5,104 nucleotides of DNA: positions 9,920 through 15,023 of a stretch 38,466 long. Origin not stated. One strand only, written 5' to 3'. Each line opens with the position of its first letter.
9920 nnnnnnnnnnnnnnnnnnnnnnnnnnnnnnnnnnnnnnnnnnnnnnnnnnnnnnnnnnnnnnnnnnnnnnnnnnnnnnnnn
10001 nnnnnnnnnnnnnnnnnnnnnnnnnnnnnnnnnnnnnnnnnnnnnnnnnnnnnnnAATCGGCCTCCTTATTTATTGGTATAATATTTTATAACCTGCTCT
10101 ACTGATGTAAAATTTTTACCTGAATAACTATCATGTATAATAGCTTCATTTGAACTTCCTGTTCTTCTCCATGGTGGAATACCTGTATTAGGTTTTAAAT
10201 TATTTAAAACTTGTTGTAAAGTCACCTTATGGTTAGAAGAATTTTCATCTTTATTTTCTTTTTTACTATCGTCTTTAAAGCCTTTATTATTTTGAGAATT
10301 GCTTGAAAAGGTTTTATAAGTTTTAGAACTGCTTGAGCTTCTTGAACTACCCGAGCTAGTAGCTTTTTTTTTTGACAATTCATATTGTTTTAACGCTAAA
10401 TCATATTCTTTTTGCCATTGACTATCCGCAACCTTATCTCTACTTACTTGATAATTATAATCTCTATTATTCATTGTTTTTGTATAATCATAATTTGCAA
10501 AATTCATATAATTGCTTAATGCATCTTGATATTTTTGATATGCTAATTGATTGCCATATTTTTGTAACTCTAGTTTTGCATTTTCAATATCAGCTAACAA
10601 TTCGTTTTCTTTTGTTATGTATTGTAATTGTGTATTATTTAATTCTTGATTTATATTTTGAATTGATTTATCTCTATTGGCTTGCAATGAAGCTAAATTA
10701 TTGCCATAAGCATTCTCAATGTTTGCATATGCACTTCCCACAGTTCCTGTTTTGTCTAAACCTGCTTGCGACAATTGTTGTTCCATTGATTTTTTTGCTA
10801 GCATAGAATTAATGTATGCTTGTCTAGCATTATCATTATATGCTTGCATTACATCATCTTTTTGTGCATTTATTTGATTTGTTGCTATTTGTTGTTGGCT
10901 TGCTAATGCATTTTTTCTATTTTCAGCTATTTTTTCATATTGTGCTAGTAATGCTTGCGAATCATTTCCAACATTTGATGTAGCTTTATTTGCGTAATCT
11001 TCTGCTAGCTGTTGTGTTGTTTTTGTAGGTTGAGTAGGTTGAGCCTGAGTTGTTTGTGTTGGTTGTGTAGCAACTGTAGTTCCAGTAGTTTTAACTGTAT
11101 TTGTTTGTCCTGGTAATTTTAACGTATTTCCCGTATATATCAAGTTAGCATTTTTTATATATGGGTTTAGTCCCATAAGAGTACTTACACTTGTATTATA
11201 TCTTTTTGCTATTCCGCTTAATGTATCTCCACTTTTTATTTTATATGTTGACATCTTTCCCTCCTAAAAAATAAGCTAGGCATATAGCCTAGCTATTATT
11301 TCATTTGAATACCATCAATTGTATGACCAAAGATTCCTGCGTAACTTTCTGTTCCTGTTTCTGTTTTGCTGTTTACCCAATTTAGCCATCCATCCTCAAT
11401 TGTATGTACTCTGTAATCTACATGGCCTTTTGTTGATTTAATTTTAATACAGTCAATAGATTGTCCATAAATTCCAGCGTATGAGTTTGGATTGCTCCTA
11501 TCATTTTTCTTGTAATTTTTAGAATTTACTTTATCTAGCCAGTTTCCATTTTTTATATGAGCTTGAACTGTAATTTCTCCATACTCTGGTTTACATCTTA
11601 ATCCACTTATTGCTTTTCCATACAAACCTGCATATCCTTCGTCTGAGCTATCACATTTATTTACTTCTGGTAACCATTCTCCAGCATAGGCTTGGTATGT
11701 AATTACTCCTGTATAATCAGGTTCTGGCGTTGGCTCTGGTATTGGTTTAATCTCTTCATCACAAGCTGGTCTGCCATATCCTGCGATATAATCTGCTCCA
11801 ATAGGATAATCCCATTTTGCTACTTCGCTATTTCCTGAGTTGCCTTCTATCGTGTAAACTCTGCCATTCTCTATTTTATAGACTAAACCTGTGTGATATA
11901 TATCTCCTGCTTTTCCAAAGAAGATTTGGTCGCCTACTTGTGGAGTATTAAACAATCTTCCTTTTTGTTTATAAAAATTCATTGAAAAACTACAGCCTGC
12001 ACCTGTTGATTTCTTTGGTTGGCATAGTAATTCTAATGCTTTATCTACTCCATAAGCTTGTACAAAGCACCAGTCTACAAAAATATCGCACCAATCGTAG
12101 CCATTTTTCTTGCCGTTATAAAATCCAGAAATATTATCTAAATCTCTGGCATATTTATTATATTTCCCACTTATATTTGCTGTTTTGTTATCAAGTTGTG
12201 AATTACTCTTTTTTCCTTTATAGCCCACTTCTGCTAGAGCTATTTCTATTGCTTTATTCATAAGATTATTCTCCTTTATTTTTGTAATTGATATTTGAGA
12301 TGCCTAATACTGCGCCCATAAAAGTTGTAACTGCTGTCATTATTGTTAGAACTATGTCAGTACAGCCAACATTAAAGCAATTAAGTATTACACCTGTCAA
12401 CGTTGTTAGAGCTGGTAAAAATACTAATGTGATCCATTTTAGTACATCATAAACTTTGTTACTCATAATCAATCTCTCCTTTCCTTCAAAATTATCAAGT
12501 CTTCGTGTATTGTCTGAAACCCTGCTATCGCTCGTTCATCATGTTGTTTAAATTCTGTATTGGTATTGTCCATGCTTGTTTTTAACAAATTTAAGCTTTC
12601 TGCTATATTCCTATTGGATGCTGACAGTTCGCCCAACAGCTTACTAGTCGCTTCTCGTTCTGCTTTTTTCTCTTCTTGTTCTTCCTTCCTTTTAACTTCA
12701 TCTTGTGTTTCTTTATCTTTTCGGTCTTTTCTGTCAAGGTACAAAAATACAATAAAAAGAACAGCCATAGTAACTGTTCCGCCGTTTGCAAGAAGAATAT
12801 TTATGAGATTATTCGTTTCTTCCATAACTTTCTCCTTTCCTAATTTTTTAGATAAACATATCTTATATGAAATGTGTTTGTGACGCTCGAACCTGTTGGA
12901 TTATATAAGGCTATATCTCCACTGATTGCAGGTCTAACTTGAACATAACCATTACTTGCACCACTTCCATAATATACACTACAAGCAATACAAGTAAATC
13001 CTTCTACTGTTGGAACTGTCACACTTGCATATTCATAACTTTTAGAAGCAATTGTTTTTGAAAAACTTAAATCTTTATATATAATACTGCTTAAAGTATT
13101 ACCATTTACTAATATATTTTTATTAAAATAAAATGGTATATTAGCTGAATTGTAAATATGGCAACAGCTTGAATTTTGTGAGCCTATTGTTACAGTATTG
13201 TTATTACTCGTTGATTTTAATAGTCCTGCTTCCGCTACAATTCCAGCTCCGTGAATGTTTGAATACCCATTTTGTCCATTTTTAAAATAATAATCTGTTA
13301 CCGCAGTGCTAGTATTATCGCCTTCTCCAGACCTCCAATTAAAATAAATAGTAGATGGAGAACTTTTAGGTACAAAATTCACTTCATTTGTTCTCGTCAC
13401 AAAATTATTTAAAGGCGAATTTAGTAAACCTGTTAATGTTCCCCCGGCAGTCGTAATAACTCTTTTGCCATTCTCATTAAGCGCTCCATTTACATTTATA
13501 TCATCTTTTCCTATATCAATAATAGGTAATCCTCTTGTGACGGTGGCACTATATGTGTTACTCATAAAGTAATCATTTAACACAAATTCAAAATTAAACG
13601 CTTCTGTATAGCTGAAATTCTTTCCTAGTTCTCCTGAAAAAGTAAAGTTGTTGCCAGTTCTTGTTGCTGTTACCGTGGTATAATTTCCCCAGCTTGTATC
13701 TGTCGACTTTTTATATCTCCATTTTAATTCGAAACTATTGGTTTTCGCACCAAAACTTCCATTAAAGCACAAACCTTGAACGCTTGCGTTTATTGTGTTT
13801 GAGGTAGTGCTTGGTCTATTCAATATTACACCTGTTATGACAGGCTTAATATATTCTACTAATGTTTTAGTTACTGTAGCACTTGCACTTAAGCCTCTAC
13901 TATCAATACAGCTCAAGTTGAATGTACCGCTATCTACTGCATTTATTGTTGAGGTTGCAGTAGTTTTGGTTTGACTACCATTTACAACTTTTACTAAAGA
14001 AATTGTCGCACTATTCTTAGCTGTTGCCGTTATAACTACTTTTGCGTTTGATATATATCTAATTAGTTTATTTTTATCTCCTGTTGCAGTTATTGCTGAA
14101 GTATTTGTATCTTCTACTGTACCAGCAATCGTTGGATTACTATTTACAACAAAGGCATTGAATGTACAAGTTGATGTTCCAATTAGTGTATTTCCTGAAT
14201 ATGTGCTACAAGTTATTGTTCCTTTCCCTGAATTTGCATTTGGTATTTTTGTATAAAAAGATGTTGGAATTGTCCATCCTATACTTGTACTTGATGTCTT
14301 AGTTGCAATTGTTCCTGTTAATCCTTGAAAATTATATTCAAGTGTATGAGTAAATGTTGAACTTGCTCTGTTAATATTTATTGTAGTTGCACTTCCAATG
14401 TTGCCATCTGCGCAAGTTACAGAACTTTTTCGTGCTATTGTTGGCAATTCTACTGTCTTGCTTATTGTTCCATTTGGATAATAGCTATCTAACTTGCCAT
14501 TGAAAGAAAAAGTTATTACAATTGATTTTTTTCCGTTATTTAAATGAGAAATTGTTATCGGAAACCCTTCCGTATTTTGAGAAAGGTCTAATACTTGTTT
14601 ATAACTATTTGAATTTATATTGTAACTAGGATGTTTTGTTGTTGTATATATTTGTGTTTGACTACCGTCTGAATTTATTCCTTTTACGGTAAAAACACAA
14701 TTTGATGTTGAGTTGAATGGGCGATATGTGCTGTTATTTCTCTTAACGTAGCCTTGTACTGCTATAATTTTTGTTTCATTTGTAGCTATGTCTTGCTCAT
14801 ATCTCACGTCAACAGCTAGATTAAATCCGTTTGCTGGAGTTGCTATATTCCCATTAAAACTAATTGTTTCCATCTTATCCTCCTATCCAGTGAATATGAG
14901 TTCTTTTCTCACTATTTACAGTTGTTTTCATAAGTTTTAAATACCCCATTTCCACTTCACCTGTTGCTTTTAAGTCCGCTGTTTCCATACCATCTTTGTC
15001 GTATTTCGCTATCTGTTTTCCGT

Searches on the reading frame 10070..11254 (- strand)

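Call 9: search_protein_families(library=phrogs, proteins=[window:10070-11254:-], max_evalue=0.001)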
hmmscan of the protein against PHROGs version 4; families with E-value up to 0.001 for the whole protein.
window:10070-11254:- (395 aa): 9 families
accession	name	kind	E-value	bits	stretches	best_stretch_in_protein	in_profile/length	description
phrog_4602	-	other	1.6e-11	45.6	1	2-127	35-159/220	transglycosylase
phrog_380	-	lysis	1.4e-10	41.7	1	3-104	185-261/309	endolysin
phrog_291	-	lysis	1.4e-07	31.6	1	2-56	430-483/509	endolysin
phrog_14642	-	lysis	3e-07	31.1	1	3-76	28-99/215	endolysin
phrog_2742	-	lysis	2.5e-06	28.1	1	2-53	266-316/318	endolysin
phrog_1274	-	lysis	4.4e-05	24.3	1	3-39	25-60/70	lysM motif protein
phrog_33758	-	unknown function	5.1e-05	24.1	1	5-45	24-64/173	-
phrog_20780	-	unknown function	9.4e-05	23.6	1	2-46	73-116/117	-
phrog_21397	-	unknown function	0.00013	22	1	222-285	281-340/483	-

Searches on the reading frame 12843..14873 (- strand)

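Call 9: search_protein_families(library=phrogs, proteins=[window:12843-14873:-], max_evalue=0.001)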
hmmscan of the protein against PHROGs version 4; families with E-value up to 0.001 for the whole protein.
window:12843-14873:- (677 aa): 2 families
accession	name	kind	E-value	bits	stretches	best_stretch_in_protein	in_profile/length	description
phrog_372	-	tail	4.2e-73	248.2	1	4-547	5-537/743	tail protein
phrog_18627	-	tail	1.2e-28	101.3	1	18-302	13-287/317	tail protein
